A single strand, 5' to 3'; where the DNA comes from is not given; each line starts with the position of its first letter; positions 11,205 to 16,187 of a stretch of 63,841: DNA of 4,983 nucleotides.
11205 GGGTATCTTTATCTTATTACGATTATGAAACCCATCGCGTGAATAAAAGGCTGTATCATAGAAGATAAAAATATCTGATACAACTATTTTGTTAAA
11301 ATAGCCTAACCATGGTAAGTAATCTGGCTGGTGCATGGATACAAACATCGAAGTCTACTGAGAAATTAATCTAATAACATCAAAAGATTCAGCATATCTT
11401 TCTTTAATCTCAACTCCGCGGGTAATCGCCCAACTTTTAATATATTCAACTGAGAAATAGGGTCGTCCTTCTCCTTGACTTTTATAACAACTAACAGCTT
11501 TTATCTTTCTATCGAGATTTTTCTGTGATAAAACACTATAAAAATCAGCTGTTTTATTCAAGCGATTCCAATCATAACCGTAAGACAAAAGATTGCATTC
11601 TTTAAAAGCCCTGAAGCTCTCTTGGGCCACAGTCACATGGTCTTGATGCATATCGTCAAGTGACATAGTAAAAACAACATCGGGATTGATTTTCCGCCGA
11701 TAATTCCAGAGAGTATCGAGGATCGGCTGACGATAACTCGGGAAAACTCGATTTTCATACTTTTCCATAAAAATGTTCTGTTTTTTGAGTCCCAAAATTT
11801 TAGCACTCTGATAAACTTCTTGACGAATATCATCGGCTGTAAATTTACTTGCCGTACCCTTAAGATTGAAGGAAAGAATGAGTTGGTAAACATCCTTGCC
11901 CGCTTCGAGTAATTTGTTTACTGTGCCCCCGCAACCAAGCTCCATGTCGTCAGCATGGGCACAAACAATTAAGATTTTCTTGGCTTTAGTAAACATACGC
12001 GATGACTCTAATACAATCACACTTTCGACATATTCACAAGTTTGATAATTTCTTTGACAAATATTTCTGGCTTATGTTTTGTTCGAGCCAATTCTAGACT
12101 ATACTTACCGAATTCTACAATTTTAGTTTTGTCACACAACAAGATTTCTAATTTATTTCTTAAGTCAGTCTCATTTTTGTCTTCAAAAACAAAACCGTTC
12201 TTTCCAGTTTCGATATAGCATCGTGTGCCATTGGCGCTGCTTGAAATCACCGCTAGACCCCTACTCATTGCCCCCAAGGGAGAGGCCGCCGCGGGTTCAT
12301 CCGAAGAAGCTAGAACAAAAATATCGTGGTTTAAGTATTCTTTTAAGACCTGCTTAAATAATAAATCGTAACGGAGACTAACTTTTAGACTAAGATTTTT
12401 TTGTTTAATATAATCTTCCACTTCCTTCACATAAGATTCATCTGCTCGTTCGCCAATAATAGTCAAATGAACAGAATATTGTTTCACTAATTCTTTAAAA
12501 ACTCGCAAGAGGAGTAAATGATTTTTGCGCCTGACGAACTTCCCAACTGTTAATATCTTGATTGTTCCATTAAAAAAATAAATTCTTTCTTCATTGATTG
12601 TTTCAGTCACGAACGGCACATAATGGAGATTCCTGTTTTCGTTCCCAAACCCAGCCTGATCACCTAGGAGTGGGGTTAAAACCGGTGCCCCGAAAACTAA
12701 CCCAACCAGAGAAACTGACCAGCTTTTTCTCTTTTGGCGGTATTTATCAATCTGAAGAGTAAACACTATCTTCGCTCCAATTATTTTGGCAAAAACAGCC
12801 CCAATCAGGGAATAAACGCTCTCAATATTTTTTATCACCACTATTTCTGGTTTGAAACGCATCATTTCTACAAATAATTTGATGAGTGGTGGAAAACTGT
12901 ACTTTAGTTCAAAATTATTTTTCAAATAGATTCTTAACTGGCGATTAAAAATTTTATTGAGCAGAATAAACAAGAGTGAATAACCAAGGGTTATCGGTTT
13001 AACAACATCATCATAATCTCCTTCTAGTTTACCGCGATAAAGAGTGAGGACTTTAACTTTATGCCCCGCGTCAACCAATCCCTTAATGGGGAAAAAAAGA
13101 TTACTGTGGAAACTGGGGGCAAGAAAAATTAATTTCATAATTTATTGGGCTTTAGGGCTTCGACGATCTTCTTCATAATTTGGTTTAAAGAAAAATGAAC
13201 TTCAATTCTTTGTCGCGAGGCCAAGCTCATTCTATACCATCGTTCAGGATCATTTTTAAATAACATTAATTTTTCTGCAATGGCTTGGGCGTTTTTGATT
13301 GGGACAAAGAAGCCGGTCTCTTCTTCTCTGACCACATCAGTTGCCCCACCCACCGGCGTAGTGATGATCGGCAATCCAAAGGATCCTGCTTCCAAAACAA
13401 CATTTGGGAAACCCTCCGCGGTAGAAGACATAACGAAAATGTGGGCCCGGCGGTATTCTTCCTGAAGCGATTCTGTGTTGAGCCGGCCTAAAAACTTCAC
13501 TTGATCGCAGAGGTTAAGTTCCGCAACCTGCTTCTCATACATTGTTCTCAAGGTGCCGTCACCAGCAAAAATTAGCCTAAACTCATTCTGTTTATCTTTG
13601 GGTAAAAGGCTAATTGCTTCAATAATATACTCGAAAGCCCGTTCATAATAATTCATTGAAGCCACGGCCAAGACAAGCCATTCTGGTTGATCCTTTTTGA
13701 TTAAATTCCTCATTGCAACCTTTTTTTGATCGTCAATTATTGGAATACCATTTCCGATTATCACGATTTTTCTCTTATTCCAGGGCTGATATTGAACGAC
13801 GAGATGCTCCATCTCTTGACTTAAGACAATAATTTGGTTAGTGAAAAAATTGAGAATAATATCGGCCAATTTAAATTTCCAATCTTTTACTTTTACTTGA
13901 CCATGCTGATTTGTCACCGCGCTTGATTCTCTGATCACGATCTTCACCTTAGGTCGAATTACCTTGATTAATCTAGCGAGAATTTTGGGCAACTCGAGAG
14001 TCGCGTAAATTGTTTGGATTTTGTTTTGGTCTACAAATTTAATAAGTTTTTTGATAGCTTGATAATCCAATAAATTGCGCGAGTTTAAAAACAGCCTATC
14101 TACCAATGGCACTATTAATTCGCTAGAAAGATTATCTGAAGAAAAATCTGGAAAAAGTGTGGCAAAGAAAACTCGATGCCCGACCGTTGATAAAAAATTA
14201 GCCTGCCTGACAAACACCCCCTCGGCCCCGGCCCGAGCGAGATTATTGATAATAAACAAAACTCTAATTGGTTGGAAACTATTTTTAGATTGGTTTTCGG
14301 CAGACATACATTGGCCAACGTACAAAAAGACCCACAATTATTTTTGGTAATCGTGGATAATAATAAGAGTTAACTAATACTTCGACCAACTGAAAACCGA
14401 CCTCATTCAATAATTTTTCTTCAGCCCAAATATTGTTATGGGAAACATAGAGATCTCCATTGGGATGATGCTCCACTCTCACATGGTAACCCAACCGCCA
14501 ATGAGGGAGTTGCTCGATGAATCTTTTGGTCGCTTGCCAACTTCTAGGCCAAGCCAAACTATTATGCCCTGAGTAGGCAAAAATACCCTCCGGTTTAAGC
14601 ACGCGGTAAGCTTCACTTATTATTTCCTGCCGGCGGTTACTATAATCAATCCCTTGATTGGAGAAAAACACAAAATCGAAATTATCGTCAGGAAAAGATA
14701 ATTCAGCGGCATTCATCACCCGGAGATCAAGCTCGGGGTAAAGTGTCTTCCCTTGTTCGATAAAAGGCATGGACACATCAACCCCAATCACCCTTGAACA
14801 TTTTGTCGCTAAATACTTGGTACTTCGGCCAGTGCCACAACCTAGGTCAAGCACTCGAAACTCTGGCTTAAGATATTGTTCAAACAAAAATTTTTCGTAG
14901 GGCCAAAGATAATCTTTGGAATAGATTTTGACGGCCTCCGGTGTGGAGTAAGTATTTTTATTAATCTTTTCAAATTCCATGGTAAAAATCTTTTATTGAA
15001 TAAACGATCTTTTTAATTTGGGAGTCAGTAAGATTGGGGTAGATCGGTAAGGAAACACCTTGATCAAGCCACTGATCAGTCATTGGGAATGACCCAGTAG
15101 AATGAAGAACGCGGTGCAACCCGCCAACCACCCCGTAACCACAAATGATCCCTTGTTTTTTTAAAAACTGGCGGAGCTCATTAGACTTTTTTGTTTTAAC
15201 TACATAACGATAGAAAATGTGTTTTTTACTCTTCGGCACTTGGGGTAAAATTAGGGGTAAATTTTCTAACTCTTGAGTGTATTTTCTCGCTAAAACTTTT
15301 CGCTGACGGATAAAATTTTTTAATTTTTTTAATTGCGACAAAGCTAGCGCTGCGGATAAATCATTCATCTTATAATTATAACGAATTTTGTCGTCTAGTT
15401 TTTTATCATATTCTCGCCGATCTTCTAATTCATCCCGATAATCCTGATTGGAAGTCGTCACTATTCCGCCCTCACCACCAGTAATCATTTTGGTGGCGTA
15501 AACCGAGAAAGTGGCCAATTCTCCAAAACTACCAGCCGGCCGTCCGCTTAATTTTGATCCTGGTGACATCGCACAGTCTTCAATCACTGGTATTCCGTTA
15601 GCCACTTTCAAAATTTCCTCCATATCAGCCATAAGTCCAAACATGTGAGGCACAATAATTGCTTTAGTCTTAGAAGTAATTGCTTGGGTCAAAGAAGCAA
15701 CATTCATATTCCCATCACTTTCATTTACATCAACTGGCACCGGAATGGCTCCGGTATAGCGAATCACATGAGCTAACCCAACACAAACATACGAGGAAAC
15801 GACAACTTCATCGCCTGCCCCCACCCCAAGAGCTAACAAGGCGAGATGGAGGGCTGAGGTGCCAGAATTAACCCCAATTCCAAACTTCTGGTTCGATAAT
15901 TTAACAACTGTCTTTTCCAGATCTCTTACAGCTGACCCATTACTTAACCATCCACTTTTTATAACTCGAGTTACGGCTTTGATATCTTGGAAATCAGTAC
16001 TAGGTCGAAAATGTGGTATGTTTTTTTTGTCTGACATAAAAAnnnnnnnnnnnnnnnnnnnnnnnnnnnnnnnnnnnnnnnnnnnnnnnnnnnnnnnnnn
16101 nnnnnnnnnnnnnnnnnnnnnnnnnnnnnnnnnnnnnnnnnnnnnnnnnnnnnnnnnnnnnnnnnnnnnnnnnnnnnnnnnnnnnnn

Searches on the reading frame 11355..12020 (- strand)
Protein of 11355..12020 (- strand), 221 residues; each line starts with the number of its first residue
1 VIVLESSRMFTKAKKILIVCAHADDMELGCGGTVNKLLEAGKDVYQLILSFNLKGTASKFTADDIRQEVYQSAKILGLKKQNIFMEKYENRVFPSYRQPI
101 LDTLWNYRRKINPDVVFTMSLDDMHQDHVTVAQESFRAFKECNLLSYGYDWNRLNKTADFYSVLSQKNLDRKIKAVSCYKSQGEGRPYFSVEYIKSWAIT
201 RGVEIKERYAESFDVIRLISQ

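Call 76: search_protein_families(library=pfam, max_evalue=0.000001, proteins=[window:11355-12020:-])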
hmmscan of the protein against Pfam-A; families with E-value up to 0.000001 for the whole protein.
window:11355-12020:- (221 aa): 1 family
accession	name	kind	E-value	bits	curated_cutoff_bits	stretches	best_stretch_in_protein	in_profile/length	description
PF02585.22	PIG-L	-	1.9e-16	61.2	28.2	1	17-133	1-123/129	GlcNAc-PI de-N-acetylase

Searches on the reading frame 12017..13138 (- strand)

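Call 76: search_protein_families(library=pfam, max_evalue=0.000001, proteins=[window:12017-13138:-])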
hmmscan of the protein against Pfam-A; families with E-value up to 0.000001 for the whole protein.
window:12017-13138:- (373 aa): 2 families
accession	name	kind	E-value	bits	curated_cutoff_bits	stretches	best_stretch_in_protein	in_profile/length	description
PF00534.26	Glycos_transf_1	-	1.3e-24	87.1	26.4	1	190-346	13-168/172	Glycosyl transferases group 1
PF13692.12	Glyco_trans_1_4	-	4.3e-19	69.6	27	1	194-336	3-142/142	Glycosyl transferases group 1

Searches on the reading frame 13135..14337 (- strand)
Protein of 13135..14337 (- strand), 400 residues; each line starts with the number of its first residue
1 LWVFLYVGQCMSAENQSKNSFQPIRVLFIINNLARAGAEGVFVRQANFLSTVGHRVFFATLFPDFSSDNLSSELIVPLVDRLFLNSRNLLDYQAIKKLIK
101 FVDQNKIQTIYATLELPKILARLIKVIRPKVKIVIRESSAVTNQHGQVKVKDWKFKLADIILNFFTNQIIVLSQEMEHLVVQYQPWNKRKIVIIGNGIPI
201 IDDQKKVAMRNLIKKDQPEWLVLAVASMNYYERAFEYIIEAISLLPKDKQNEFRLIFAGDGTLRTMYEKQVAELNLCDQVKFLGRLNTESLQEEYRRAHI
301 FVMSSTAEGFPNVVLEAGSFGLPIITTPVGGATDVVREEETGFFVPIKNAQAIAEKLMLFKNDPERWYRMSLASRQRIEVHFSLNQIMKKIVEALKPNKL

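Call 77: search_protein_families(library=pfam, max_evalue=0.000001, proteins=[window:13135-14337:-])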
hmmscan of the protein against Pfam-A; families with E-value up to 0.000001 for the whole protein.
window:13135-14337:- (400 aa): 5 families
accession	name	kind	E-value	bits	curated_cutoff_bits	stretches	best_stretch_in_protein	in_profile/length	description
PF00534.26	Glycos_transf_1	-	3e-38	131.5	26.4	1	213-376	9-171/172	Glycosyl transferases group 1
PF13692.12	Glyco_trans_1_4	-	1.2e-31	110.3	27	1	222-357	4-136/142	Glycosyl transferases group 1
PF13524.12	Glyco_trans_1_2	-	5.5e-08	33.3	25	1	251-392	13-143/144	Glycosyl transferase-like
PF13439.12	Glyco_transf_4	-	7.6e-08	33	28.5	1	37-199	3-167/170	Glycosyltransferase Family 4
PF20706.3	GT4-conflict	-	3.1e-07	30.2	26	1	287-355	271-335/385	Family 4 Glycosyltransferase in conflict systems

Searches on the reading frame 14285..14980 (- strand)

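Call 77: search_protein_families(library=pfam, max_evalue=0.000001, proteins=[window:14285-14980:-])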
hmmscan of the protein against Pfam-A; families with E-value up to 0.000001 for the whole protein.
window:14285-14980:- (231 aa): 6 families
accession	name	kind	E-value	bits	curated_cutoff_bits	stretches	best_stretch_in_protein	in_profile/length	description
PF08241.18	Methyltransf_11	-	9.4e-22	77.9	21.2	1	44-135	1-94/95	Methyltransferase domain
PF13649.12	Methyltransf_25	-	4.3e-21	75.9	27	1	43-132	1-97/97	Methyltransferase domain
PF13847.12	Methyltransf_31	-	5.2e-15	55.8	27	1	39-150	3-124/145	Methyltransferase domain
PF08242.18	Methyltransf_12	-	4.7e-12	46.9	30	1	44-134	1-98/98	Methyltransferase domain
PF01209.24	Ubie_methyltran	-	1.4e-08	34.8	20.1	1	11-135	20-150/233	ubiE/COQ5 methyltransferase family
PF13489.12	Methyltransf_23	-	2.3e-08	34.4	27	1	35-163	18-134/164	Methyltransferase domain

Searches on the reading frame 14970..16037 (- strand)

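Call 77: search_protein_families(library=pfam, max_evalue=0.000001, proteins=[window:14970-16037:-])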
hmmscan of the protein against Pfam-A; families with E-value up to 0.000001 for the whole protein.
window:14970-16037:- (355 aa): 1 family
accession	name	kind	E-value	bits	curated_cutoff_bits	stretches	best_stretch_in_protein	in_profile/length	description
PF01041.23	DegT_DnrJ_EryC1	-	7.2e-85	285.8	19.8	1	17-348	6-359/360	DegT/DnrJ/EryC1/StrS aminotransferase family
